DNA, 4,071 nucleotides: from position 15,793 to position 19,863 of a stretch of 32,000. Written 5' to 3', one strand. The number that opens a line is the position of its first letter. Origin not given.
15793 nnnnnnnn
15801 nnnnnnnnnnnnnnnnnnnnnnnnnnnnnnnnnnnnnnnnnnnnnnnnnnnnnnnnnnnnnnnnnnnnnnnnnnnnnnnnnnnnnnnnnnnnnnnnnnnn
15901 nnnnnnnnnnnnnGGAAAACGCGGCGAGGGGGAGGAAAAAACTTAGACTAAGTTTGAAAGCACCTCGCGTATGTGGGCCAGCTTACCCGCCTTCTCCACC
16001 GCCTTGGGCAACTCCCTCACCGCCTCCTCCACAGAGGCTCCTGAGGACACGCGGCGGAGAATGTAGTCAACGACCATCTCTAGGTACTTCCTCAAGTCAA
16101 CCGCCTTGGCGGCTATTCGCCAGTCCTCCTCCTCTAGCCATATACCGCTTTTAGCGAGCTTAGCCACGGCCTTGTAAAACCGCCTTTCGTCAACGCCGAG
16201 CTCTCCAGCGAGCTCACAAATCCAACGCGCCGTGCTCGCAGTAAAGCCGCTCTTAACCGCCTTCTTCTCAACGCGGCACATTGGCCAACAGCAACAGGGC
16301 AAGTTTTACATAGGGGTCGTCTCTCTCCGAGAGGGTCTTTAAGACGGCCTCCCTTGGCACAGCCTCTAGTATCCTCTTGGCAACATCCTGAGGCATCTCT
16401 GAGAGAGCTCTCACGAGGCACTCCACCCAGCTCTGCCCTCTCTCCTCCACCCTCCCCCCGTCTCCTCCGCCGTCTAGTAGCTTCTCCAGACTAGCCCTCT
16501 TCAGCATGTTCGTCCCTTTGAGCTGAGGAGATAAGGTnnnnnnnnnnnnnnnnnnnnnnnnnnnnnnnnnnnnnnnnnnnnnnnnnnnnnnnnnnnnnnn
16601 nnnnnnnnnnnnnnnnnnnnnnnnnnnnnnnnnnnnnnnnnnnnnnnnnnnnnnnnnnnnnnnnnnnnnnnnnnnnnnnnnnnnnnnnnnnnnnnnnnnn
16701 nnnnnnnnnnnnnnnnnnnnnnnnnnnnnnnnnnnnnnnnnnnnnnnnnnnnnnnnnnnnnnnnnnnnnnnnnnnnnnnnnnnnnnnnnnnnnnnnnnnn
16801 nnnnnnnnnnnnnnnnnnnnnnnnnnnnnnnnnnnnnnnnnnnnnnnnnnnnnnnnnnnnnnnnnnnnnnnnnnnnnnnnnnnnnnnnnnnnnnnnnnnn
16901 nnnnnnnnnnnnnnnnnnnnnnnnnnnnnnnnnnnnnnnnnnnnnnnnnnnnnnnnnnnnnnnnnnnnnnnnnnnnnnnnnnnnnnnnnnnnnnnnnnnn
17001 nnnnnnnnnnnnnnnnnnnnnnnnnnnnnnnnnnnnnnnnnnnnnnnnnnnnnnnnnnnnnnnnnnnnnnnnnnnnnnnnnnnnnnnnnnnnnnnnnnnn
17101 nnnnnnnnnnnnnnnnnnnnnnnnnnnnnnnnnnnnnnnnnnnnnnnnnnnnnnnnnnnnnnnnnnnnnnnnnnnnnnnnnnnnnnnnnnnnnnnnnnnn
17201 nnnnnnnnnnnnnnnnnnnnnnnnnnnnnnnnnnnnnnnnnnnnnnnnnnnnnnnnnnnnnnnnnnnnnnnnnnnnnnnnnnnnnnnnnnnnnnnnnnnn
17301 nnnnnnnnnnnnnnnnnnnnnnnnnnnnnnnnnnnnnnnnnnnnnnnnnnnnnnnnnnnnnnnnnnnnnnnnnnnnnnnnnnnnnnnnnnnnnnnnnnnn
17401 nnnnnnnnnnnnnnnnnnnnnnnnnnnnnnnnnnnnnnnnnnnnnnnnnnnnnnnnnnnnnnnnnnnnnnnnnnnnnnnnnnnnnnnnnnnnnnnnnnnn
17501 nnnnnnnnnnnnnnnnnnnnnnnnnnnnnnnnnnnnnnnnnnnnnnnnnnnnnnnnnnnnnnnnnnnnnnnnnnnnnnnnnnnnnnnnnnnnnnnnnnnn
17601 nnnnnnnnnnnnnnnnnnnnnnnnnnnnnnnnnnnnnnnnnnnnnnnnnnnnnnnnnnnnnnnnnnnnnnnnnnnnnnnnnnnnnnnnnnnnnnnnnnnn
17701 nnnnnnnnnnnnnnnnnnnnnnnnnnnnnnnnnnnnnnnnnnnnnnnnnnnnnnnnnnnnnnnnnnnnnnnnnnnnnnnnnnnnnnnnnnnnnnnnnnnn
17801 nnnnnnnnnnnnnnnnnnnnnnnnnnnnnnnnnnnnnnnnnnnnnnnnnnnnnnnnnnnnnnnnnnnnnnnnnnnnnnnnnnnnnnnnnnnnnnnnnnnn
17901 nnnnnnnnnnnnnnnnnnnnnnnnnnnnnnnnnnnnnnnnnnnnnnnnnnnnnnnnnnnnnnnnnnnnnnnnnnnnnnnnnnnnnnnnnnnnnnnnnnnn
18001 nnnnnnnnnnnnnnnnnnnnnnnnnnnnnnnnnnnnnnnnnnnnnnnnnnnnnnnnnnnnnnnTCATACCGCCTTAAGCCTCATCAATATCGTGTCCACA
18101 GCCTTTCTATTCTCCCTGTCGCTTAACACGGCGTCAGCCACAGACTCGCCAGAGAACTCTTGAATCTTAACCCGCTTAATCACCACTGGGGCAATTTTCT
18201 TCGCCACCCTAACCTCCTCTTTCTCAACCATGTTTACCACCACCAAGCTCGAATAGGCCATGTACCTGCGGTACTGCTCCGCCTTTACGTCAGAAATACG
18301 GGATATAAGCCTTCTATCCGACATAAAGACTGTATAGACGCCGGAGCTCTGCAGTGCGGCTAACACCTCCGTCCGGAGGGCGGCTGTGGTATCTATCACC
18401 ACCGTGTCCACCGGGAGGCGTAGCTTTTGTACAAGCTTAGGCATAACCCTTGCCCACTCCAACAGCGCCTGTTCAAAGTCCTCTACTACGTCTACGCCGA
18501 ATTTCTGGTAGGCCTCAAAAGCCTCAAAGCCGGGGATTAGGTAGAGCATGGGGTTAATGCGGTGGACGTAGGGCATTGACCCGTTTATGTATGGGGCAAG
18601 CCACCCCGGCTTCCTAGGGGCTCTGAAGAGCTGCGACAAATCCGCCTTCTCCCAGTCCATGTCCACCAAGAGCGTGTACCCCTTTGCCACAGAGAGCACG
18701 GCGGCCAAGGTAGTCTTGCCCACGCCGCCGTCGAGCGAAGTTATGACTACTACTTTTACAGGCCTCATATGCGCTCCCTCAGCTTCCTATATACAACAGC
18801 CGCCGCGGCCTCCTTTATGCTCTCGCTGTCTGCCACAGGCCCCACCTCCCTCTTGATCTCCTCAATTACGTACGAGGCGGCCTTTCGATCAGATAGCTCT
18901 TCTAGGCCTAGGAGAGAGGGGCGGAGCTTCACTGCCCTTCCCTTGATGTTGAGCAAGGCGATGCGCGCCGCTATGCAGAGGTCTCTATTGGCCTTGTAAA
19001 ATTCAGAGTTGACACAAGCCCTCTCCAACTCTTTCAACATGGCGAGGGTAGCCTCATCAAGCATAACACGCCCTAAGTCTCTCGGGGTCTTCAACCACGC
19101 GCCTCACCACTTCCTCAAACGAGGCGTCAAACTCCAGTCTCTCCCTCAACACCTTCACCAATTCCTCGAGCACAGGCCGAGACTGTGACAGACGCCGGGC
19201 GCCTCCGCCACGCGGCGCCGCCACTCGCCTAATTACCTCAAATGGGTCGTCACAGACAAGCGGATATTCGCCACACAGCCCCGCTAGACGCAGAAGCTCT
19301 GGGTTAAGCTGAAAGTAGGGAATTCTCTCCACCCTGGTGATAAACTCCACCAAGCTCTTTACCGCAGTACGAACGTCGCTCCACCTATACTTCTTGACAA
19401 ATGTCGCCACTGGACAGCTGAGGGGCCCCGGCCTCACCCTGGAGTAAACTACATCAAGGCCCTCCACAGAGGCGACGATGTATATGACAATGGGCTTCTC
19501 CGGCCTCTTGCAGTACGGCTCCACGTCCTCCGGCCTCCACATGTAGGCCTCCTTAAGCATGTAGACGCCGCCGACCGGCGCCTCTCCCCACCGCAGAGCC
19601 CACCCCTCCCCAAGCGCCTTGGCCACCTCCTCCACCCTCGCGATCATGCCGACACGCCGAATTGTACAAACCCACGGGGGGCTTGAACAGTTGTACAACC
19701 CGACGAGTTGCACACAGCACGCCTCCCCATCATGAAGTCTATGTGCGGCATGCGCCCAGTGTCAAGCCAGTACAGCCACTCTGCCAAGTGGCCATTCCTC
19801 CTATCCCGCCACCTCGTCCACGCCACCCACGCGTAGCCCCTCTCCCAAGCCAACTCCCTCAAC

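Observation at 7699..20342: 17-gene single-strand type IV filament-like cluster with a Tad-like core order and many unknown components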

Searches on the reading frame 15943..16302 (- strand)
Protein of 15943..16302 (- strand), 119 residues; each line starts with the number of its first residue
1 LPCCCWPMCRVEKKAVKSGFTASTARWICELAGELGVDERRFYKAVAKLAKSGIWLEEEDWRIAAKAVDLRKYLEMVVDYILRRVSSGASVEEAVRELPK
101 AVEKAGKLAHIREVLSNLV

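Call 4: search_protein_families(library=pfam, max_evalue=0.1, proteins=[window:15943-16302:-])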
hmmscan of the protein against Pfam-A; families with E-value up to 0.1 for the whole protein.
window:15943-16302:- (119 aa): 2 families
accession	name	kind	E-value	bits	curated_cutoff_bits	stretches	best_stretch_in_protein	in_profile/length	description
PF22798.2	DUF5817_CT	-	0.057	13.7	29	0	22-54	12-44/54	DUF5817, C-terminal domain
PF20675.2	MPH2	-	0.095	14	29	0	44-102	5-65/107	Maintenance of Photosystem II under High light 2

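Call 44: search_protein_families(library=ncbifam, max_evalue=0.01, proteins=[window:15943-16302:-])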
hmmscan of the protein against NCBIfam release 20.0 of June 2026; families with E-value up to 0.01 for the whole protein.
window:15943-16302:- (119 aa): 0 families

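Call 66: search_solved_structures(query=A9, max_evalue=10)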
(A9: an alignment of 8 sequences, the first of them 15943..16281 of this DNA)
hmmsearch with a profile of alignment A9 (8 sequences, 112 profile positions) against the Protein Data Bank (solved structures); distinct sequences matched with E-value up to 10: 31.
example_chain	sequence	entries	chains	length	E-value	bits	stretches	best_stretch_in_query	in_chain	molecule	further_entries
6yqx_A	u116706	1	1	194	5.2e-06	29.8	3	36-67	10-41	de novo designed TIM barrel DeNovoTIM13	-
7p12_A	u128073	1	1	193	9.7e-06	29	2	36-67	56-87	DeNovoTIM13-SB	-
6wvs_A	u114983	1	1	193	5.5e-05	26.5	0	36-66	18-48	DeNovoTIM15 hyperstable de novo TIM barrel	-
6wxp_A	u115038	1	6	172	0.00086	22.7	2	15-63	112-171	TFD-EE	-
4yxx_A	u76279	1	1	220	0.00091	22.6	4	5-99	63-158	dTor_6x35L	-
6zv9_A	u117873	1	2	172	0.0018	21.6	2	15-63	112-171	TFD-EE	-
6wxo_A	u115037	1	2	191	0.003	20.9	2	16-63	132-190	TFD-HE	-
9qul_A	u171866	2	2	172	0.0035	20.7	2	36-64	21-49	TFD-EH T87E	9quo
9quc_A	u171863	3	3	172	0.0039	20.6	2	36-64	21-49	TFD-EH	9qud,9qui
6z2i_A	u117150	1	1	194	0.028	17.8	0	37-65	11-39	de novo designed TIM barrel DeNovoTIM6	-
9rar_A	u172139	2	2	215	0.03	17.7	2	9-97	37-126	TRP_F43W | [(sulfaNHC)Au].TRP_F43W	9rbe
4ch7_A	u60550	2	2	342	0.034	17.5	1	24-48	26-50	NIRD-LIKE PROTEIN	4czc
7osv_A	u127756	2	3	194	0.04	17.3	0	37-67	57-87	DeNovoTIM6-SB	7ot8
3zpl_A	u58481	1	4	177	0.12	15.7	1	21-53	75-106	PUTATIVE MARR-FAMILY TRANSCRIPTIONAL REPRESSOR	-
9gzg_A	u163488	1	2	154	0.13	15.7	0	51-102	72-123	Engineered CTPR protein with glutamic acids for conductivity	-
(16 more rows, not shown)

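Call 88: search_protein_families(library=pfam, alignment_id=A9, max_evalue=5)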
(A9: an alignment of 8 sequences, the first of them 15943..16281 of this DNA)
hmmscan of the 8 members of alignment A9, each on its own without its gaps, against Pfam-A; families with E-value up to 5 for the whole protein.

A. member 1, window:15943-16281:- (112 aa): 2 families
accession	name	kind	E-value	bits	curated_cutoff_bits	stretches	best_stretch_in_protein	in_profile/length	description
PF22798.2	DUF5817_CT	-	0.046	14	29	1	15-47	12-44/54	DUF5817, C-terminal domain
PF20675.2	MPH2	-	0.08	14.2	29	1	37-95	5-65/107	Maintenance of Photosystem II under High light 2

B. families by the number of members that match (of 8 scanned): 22 families
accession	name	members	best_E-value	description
PF13412.12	HTH_24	4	0.0096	Winged helix-turn-helix DNA-binding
PF22451.2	NirdL-like_HTH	4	0.012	Siroheme decarboxylase NirDL-like HTH domain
PF20058.4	DUF6457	3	0.022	Domain of unknown function (DUF6457)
PF04760.21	IF2_N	3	0.053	Translation initiation factor IF-2, N-terminal region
PF07848.18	PaaX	2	0.0018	PaaX-like protein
PF13551.12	HTH_29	2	0.031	Winged helix-turn helix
PF21214.3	SelB_WH_2nd_bact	2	0.039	Selenocysteine-specific elongation factor, winged helix domain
PF20675.2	MPH2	2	0.067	Maintenance of Photosystem II under High light 2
PF08279.18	HTH_11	2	0.072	HTH domain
PF00482.28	T2SSF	1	0.022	Type II secretion system (T2SS), protein F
PF02796.21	HTH_7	1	0.026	Helix-turn-helix domain of resolvase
PF08335.16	GlnD_UR_UTase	1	0.032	GlnD PII-uridylyltransferase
PF20319.3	DUF6614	1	0.039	Family of unknown function (DUF6614)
PF22798.2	DUF5817_CT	1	0.046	DUF5817, C-terminal domain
PF04539.22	Sigma70_r3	1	0.098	Sigma-70 region 3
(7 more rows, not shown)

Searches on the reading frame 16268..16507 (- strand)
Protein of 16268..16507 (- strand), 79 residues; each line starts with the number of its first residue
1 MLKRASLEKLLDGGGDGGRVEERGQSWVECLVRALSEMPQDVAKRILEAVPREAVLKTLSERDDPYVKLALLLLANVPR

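Call 4: search_protein_families(library=pfam, max_evalue=0.1, proteins=[window:16268-16507:-])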
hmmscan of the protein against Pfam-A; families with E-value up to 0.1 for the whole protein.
window:16268-16507:- (79 aa): 1 family
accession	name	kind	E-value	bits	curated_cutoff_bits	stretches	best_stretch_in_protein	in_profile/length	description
PF12320.13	SbcD_C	-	0.035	15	24.4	1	4-61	9-57/94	Type 5 capsule protein repressor C-terminal domain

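Call 44: search_protein_families(library=ncbifam, max_evalue=0.01, proteins=[window:16268-16507:-])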
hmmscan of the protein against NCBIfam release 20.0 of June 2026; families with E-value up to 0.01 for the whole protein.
window:16268-16507:- (79 aa): 0 families

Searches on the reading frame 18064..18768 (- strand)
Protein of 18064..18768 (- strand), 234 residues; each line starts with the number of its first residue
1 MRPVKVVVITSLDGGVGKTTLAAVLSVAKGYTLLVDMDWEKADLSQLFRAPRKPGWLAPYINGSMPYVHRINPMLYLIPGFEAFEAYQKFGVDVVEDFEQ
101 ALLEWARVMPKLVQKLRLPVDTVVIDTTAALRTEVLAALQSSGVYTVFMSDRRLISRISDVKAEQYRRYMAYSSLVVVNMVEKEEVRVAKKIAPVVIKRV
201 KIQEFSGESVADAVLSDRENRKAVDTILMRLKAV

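Call 4: search_protein_families(library=pfam, max_evalue=0.1, proteins=[window:18064-18768:-])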
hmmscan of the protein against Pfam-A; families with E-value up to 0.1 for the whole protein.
window:18064-18768:- (234 aa): 3 families
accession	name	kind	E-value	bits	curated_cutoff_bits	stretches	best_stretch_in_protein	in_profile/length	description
PF01656.29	CbiA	-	4.2e-06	27.2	25.4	1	7-189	1-93/125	CobQ/CobB/MinD/ParA nucleotide binding domain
PF13614.12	AAA_31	-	0.0002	21.8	27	1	5-140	2-138/177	AAA domain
PF10609.15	ParA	-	0.066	13.1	27.1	0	5-28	4-27/246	NUBPL iron-transfer P-loop NTPase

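Call 44: search_protein_families(library=ncbifam, max_evalue=0.01, proteins=[window:18064-18768:-])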
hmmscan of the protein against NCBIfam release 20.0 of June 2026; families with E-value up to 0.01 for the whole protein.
window:18064-18768:- (234 aa): 8 families
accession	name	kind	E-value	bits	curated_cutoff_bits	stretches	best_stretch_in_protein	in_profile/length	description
TIGR01969.1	minD_arch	subfamily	3.3e-07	29.7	201.75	1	6-198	2-187/251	cell division ATPase MinD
TIGR03371.1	cellulose_yhjQ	equivalog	3.8e-05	23.3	157.85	1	4-40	1-41/246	cellulose biosynthesis protein BcsQ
TIGR01968.1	minD_bact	equivalog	6.1e-05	22.5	212.9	1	5-28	2-25/261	septum site-determining protein MinD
NF041546.1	ParA_partition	equivalog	0.00011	21.8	180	0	7-38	2-37/203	ParA family partition ATPase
TIGR01005.1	eps_transp_fam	subfamily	0.00014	20.2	411.7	1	5-186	547-723/754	exopolysaccharide transport protein family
TIGR01007.1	eps_fam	subfamily_domain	0.00018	21.2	108.05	1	4-65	17-82/204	polysaccharide biosynthesis tyrosine autokinase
NF041283.1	PrgP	equivalog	0.0003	20.2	400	1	5-147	3-150/297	ParA superfamily DNA segregation protein PrgP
NF047398.1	AAA_KGGVGR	domain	0.00061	20.2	90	1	4-52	2-54/190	KGGVGR-motif variant AAA ATPase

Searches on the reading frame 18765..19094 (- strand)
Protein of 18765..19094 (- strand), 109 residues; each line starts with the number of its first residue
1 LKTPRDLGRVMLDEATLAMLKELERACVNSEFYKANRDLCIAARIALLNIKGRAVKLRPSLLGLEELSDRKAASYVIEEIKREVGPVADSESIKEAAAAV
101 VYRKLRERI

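Call 4: search_protein_families(library=pfam, max_evalue=0.1, proteins=[window:18765-19094:-])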
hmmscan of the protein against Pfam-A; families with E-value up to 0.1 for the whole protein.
window:18765-19094:- (109 aa): 0 families

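Call 44: search_protein_families(library=ncbifam, max_evalue=0.01, proteins=[window:18765-19064:-])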
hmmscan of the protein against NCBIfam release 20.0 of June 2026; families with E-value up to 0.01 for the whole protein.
window:18765-19064:- (99 aa): 1 family
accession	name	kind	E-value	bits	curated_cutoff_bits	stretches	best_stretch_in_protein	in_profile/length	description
NF047926.1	integrase_GmtZ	equivalog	0.0084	14.1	600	1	9-79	701-772/784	gamma-mobile-trio integrase GmtZ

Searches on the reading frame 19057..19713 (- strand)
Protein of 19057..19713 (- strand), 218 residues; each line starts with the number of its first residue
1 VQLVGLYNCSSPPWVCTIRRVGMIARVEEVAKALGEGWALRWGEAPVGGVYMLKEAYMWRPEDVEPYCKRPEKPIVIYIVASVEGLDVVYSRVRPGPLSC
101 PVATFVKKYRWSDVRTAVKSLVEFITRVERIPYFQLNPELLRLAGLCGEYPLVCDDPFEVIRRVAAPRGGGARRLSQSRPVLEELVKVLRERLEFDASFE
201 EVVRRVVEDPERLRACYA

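Call 4: search_protein_families(library=pfam, max_evalue=0.1, proteins=[window:19057-19713:-])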
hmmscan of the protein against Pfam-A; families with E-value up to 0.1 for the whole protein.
window:19057-19713:- (218 aa): 0 families

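Call 43: search_solved_structures(query=A4, max_evalue=10)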
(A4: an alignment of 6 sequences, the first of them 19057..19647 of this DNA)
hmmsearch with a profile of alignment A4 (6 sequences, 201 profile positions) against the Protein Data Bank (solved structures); distinct sequences matched with E-value up to 10: 15.
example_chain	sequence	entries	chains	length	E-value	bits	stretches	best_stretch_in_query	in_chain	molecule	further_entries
8eoz_B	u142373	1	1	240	0.067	16.4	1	114-193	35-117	C3HR3_4r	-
9r1o_A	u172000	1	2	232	0.52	13.5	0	135-190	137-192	sc-apCC-6-DPH-NR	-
5b6j_A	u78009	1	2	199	0.62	13.3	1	157-198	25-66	Peptidyl-tRNA hydrolase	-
6dkm_A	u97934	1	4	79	0.69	13.1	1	130-190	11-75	DHD131_A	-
5ike_A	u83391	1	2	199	0.73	13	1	157-198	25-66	Peptidyl-tRNA hydrolase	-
4zxp_A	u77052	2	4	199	0.74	13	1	157-198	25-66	Peptidyl-tRNA hydrolase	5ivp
5ekt_A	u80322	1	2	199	0.74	13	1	157-198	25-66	Peptidyl-tRNA hydrolase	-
5zk0_A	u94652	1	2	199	0.74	13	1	157-198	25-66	Peptidyl-tRNA hydrolase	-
4z86_A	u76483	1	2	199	0.74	13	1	157-198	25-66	Peptidyl-tRNA hydrolase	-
2mjl_A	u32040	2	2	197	0.74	13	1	157-198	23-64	Peptidyl-tRNA hydrolase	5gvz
5imb_A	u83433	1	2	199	0.77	12.9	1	157-198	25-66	Peptidyl-tRNA hydrolase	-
7ycs_A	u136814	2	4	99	1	12.6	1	57-94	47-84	Toxin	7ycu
8qad_A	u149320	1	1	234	1.6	12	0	135-189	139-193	sc-apCC-6-LLIA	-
9u78_A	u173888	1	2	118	3.5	10.8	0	174-195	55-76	Single Chain Protein of De Novo Designed Helix Bundles-4EH2 with KDPV Loop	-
6nz1_A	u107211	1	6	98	3.8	10.7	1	139-194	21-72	Design construct XXA_GVDQ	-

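Call 44: search_protein_families(library=ncbifam, max_evalue=0.01, proteins=[window:19057-19647:-])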
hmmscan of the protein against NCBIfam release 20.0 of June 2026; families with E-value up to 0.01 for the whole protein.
window:19057-19647:- (196 aa): 0 families

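Call 94: search_protein_families(library=pfam, alignment_id=A4, max_evalue=5)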
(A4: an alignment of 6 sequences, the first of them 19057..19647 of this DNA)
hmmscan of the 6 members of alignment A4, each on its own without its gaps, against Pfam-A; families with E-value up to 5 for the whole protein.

A. member 1, window:19057-19647:- (196 aa): 0 families

B. families by the number of members that match (of 6 scanned): 2 families
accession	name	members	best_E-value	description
PF04019.17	DUF359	1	0.0082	Protein of unknown function (DUF359)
PF18055.7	RPN6_N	1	0.012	26S proteasome regulatory subunit RPN6 N-terminal domain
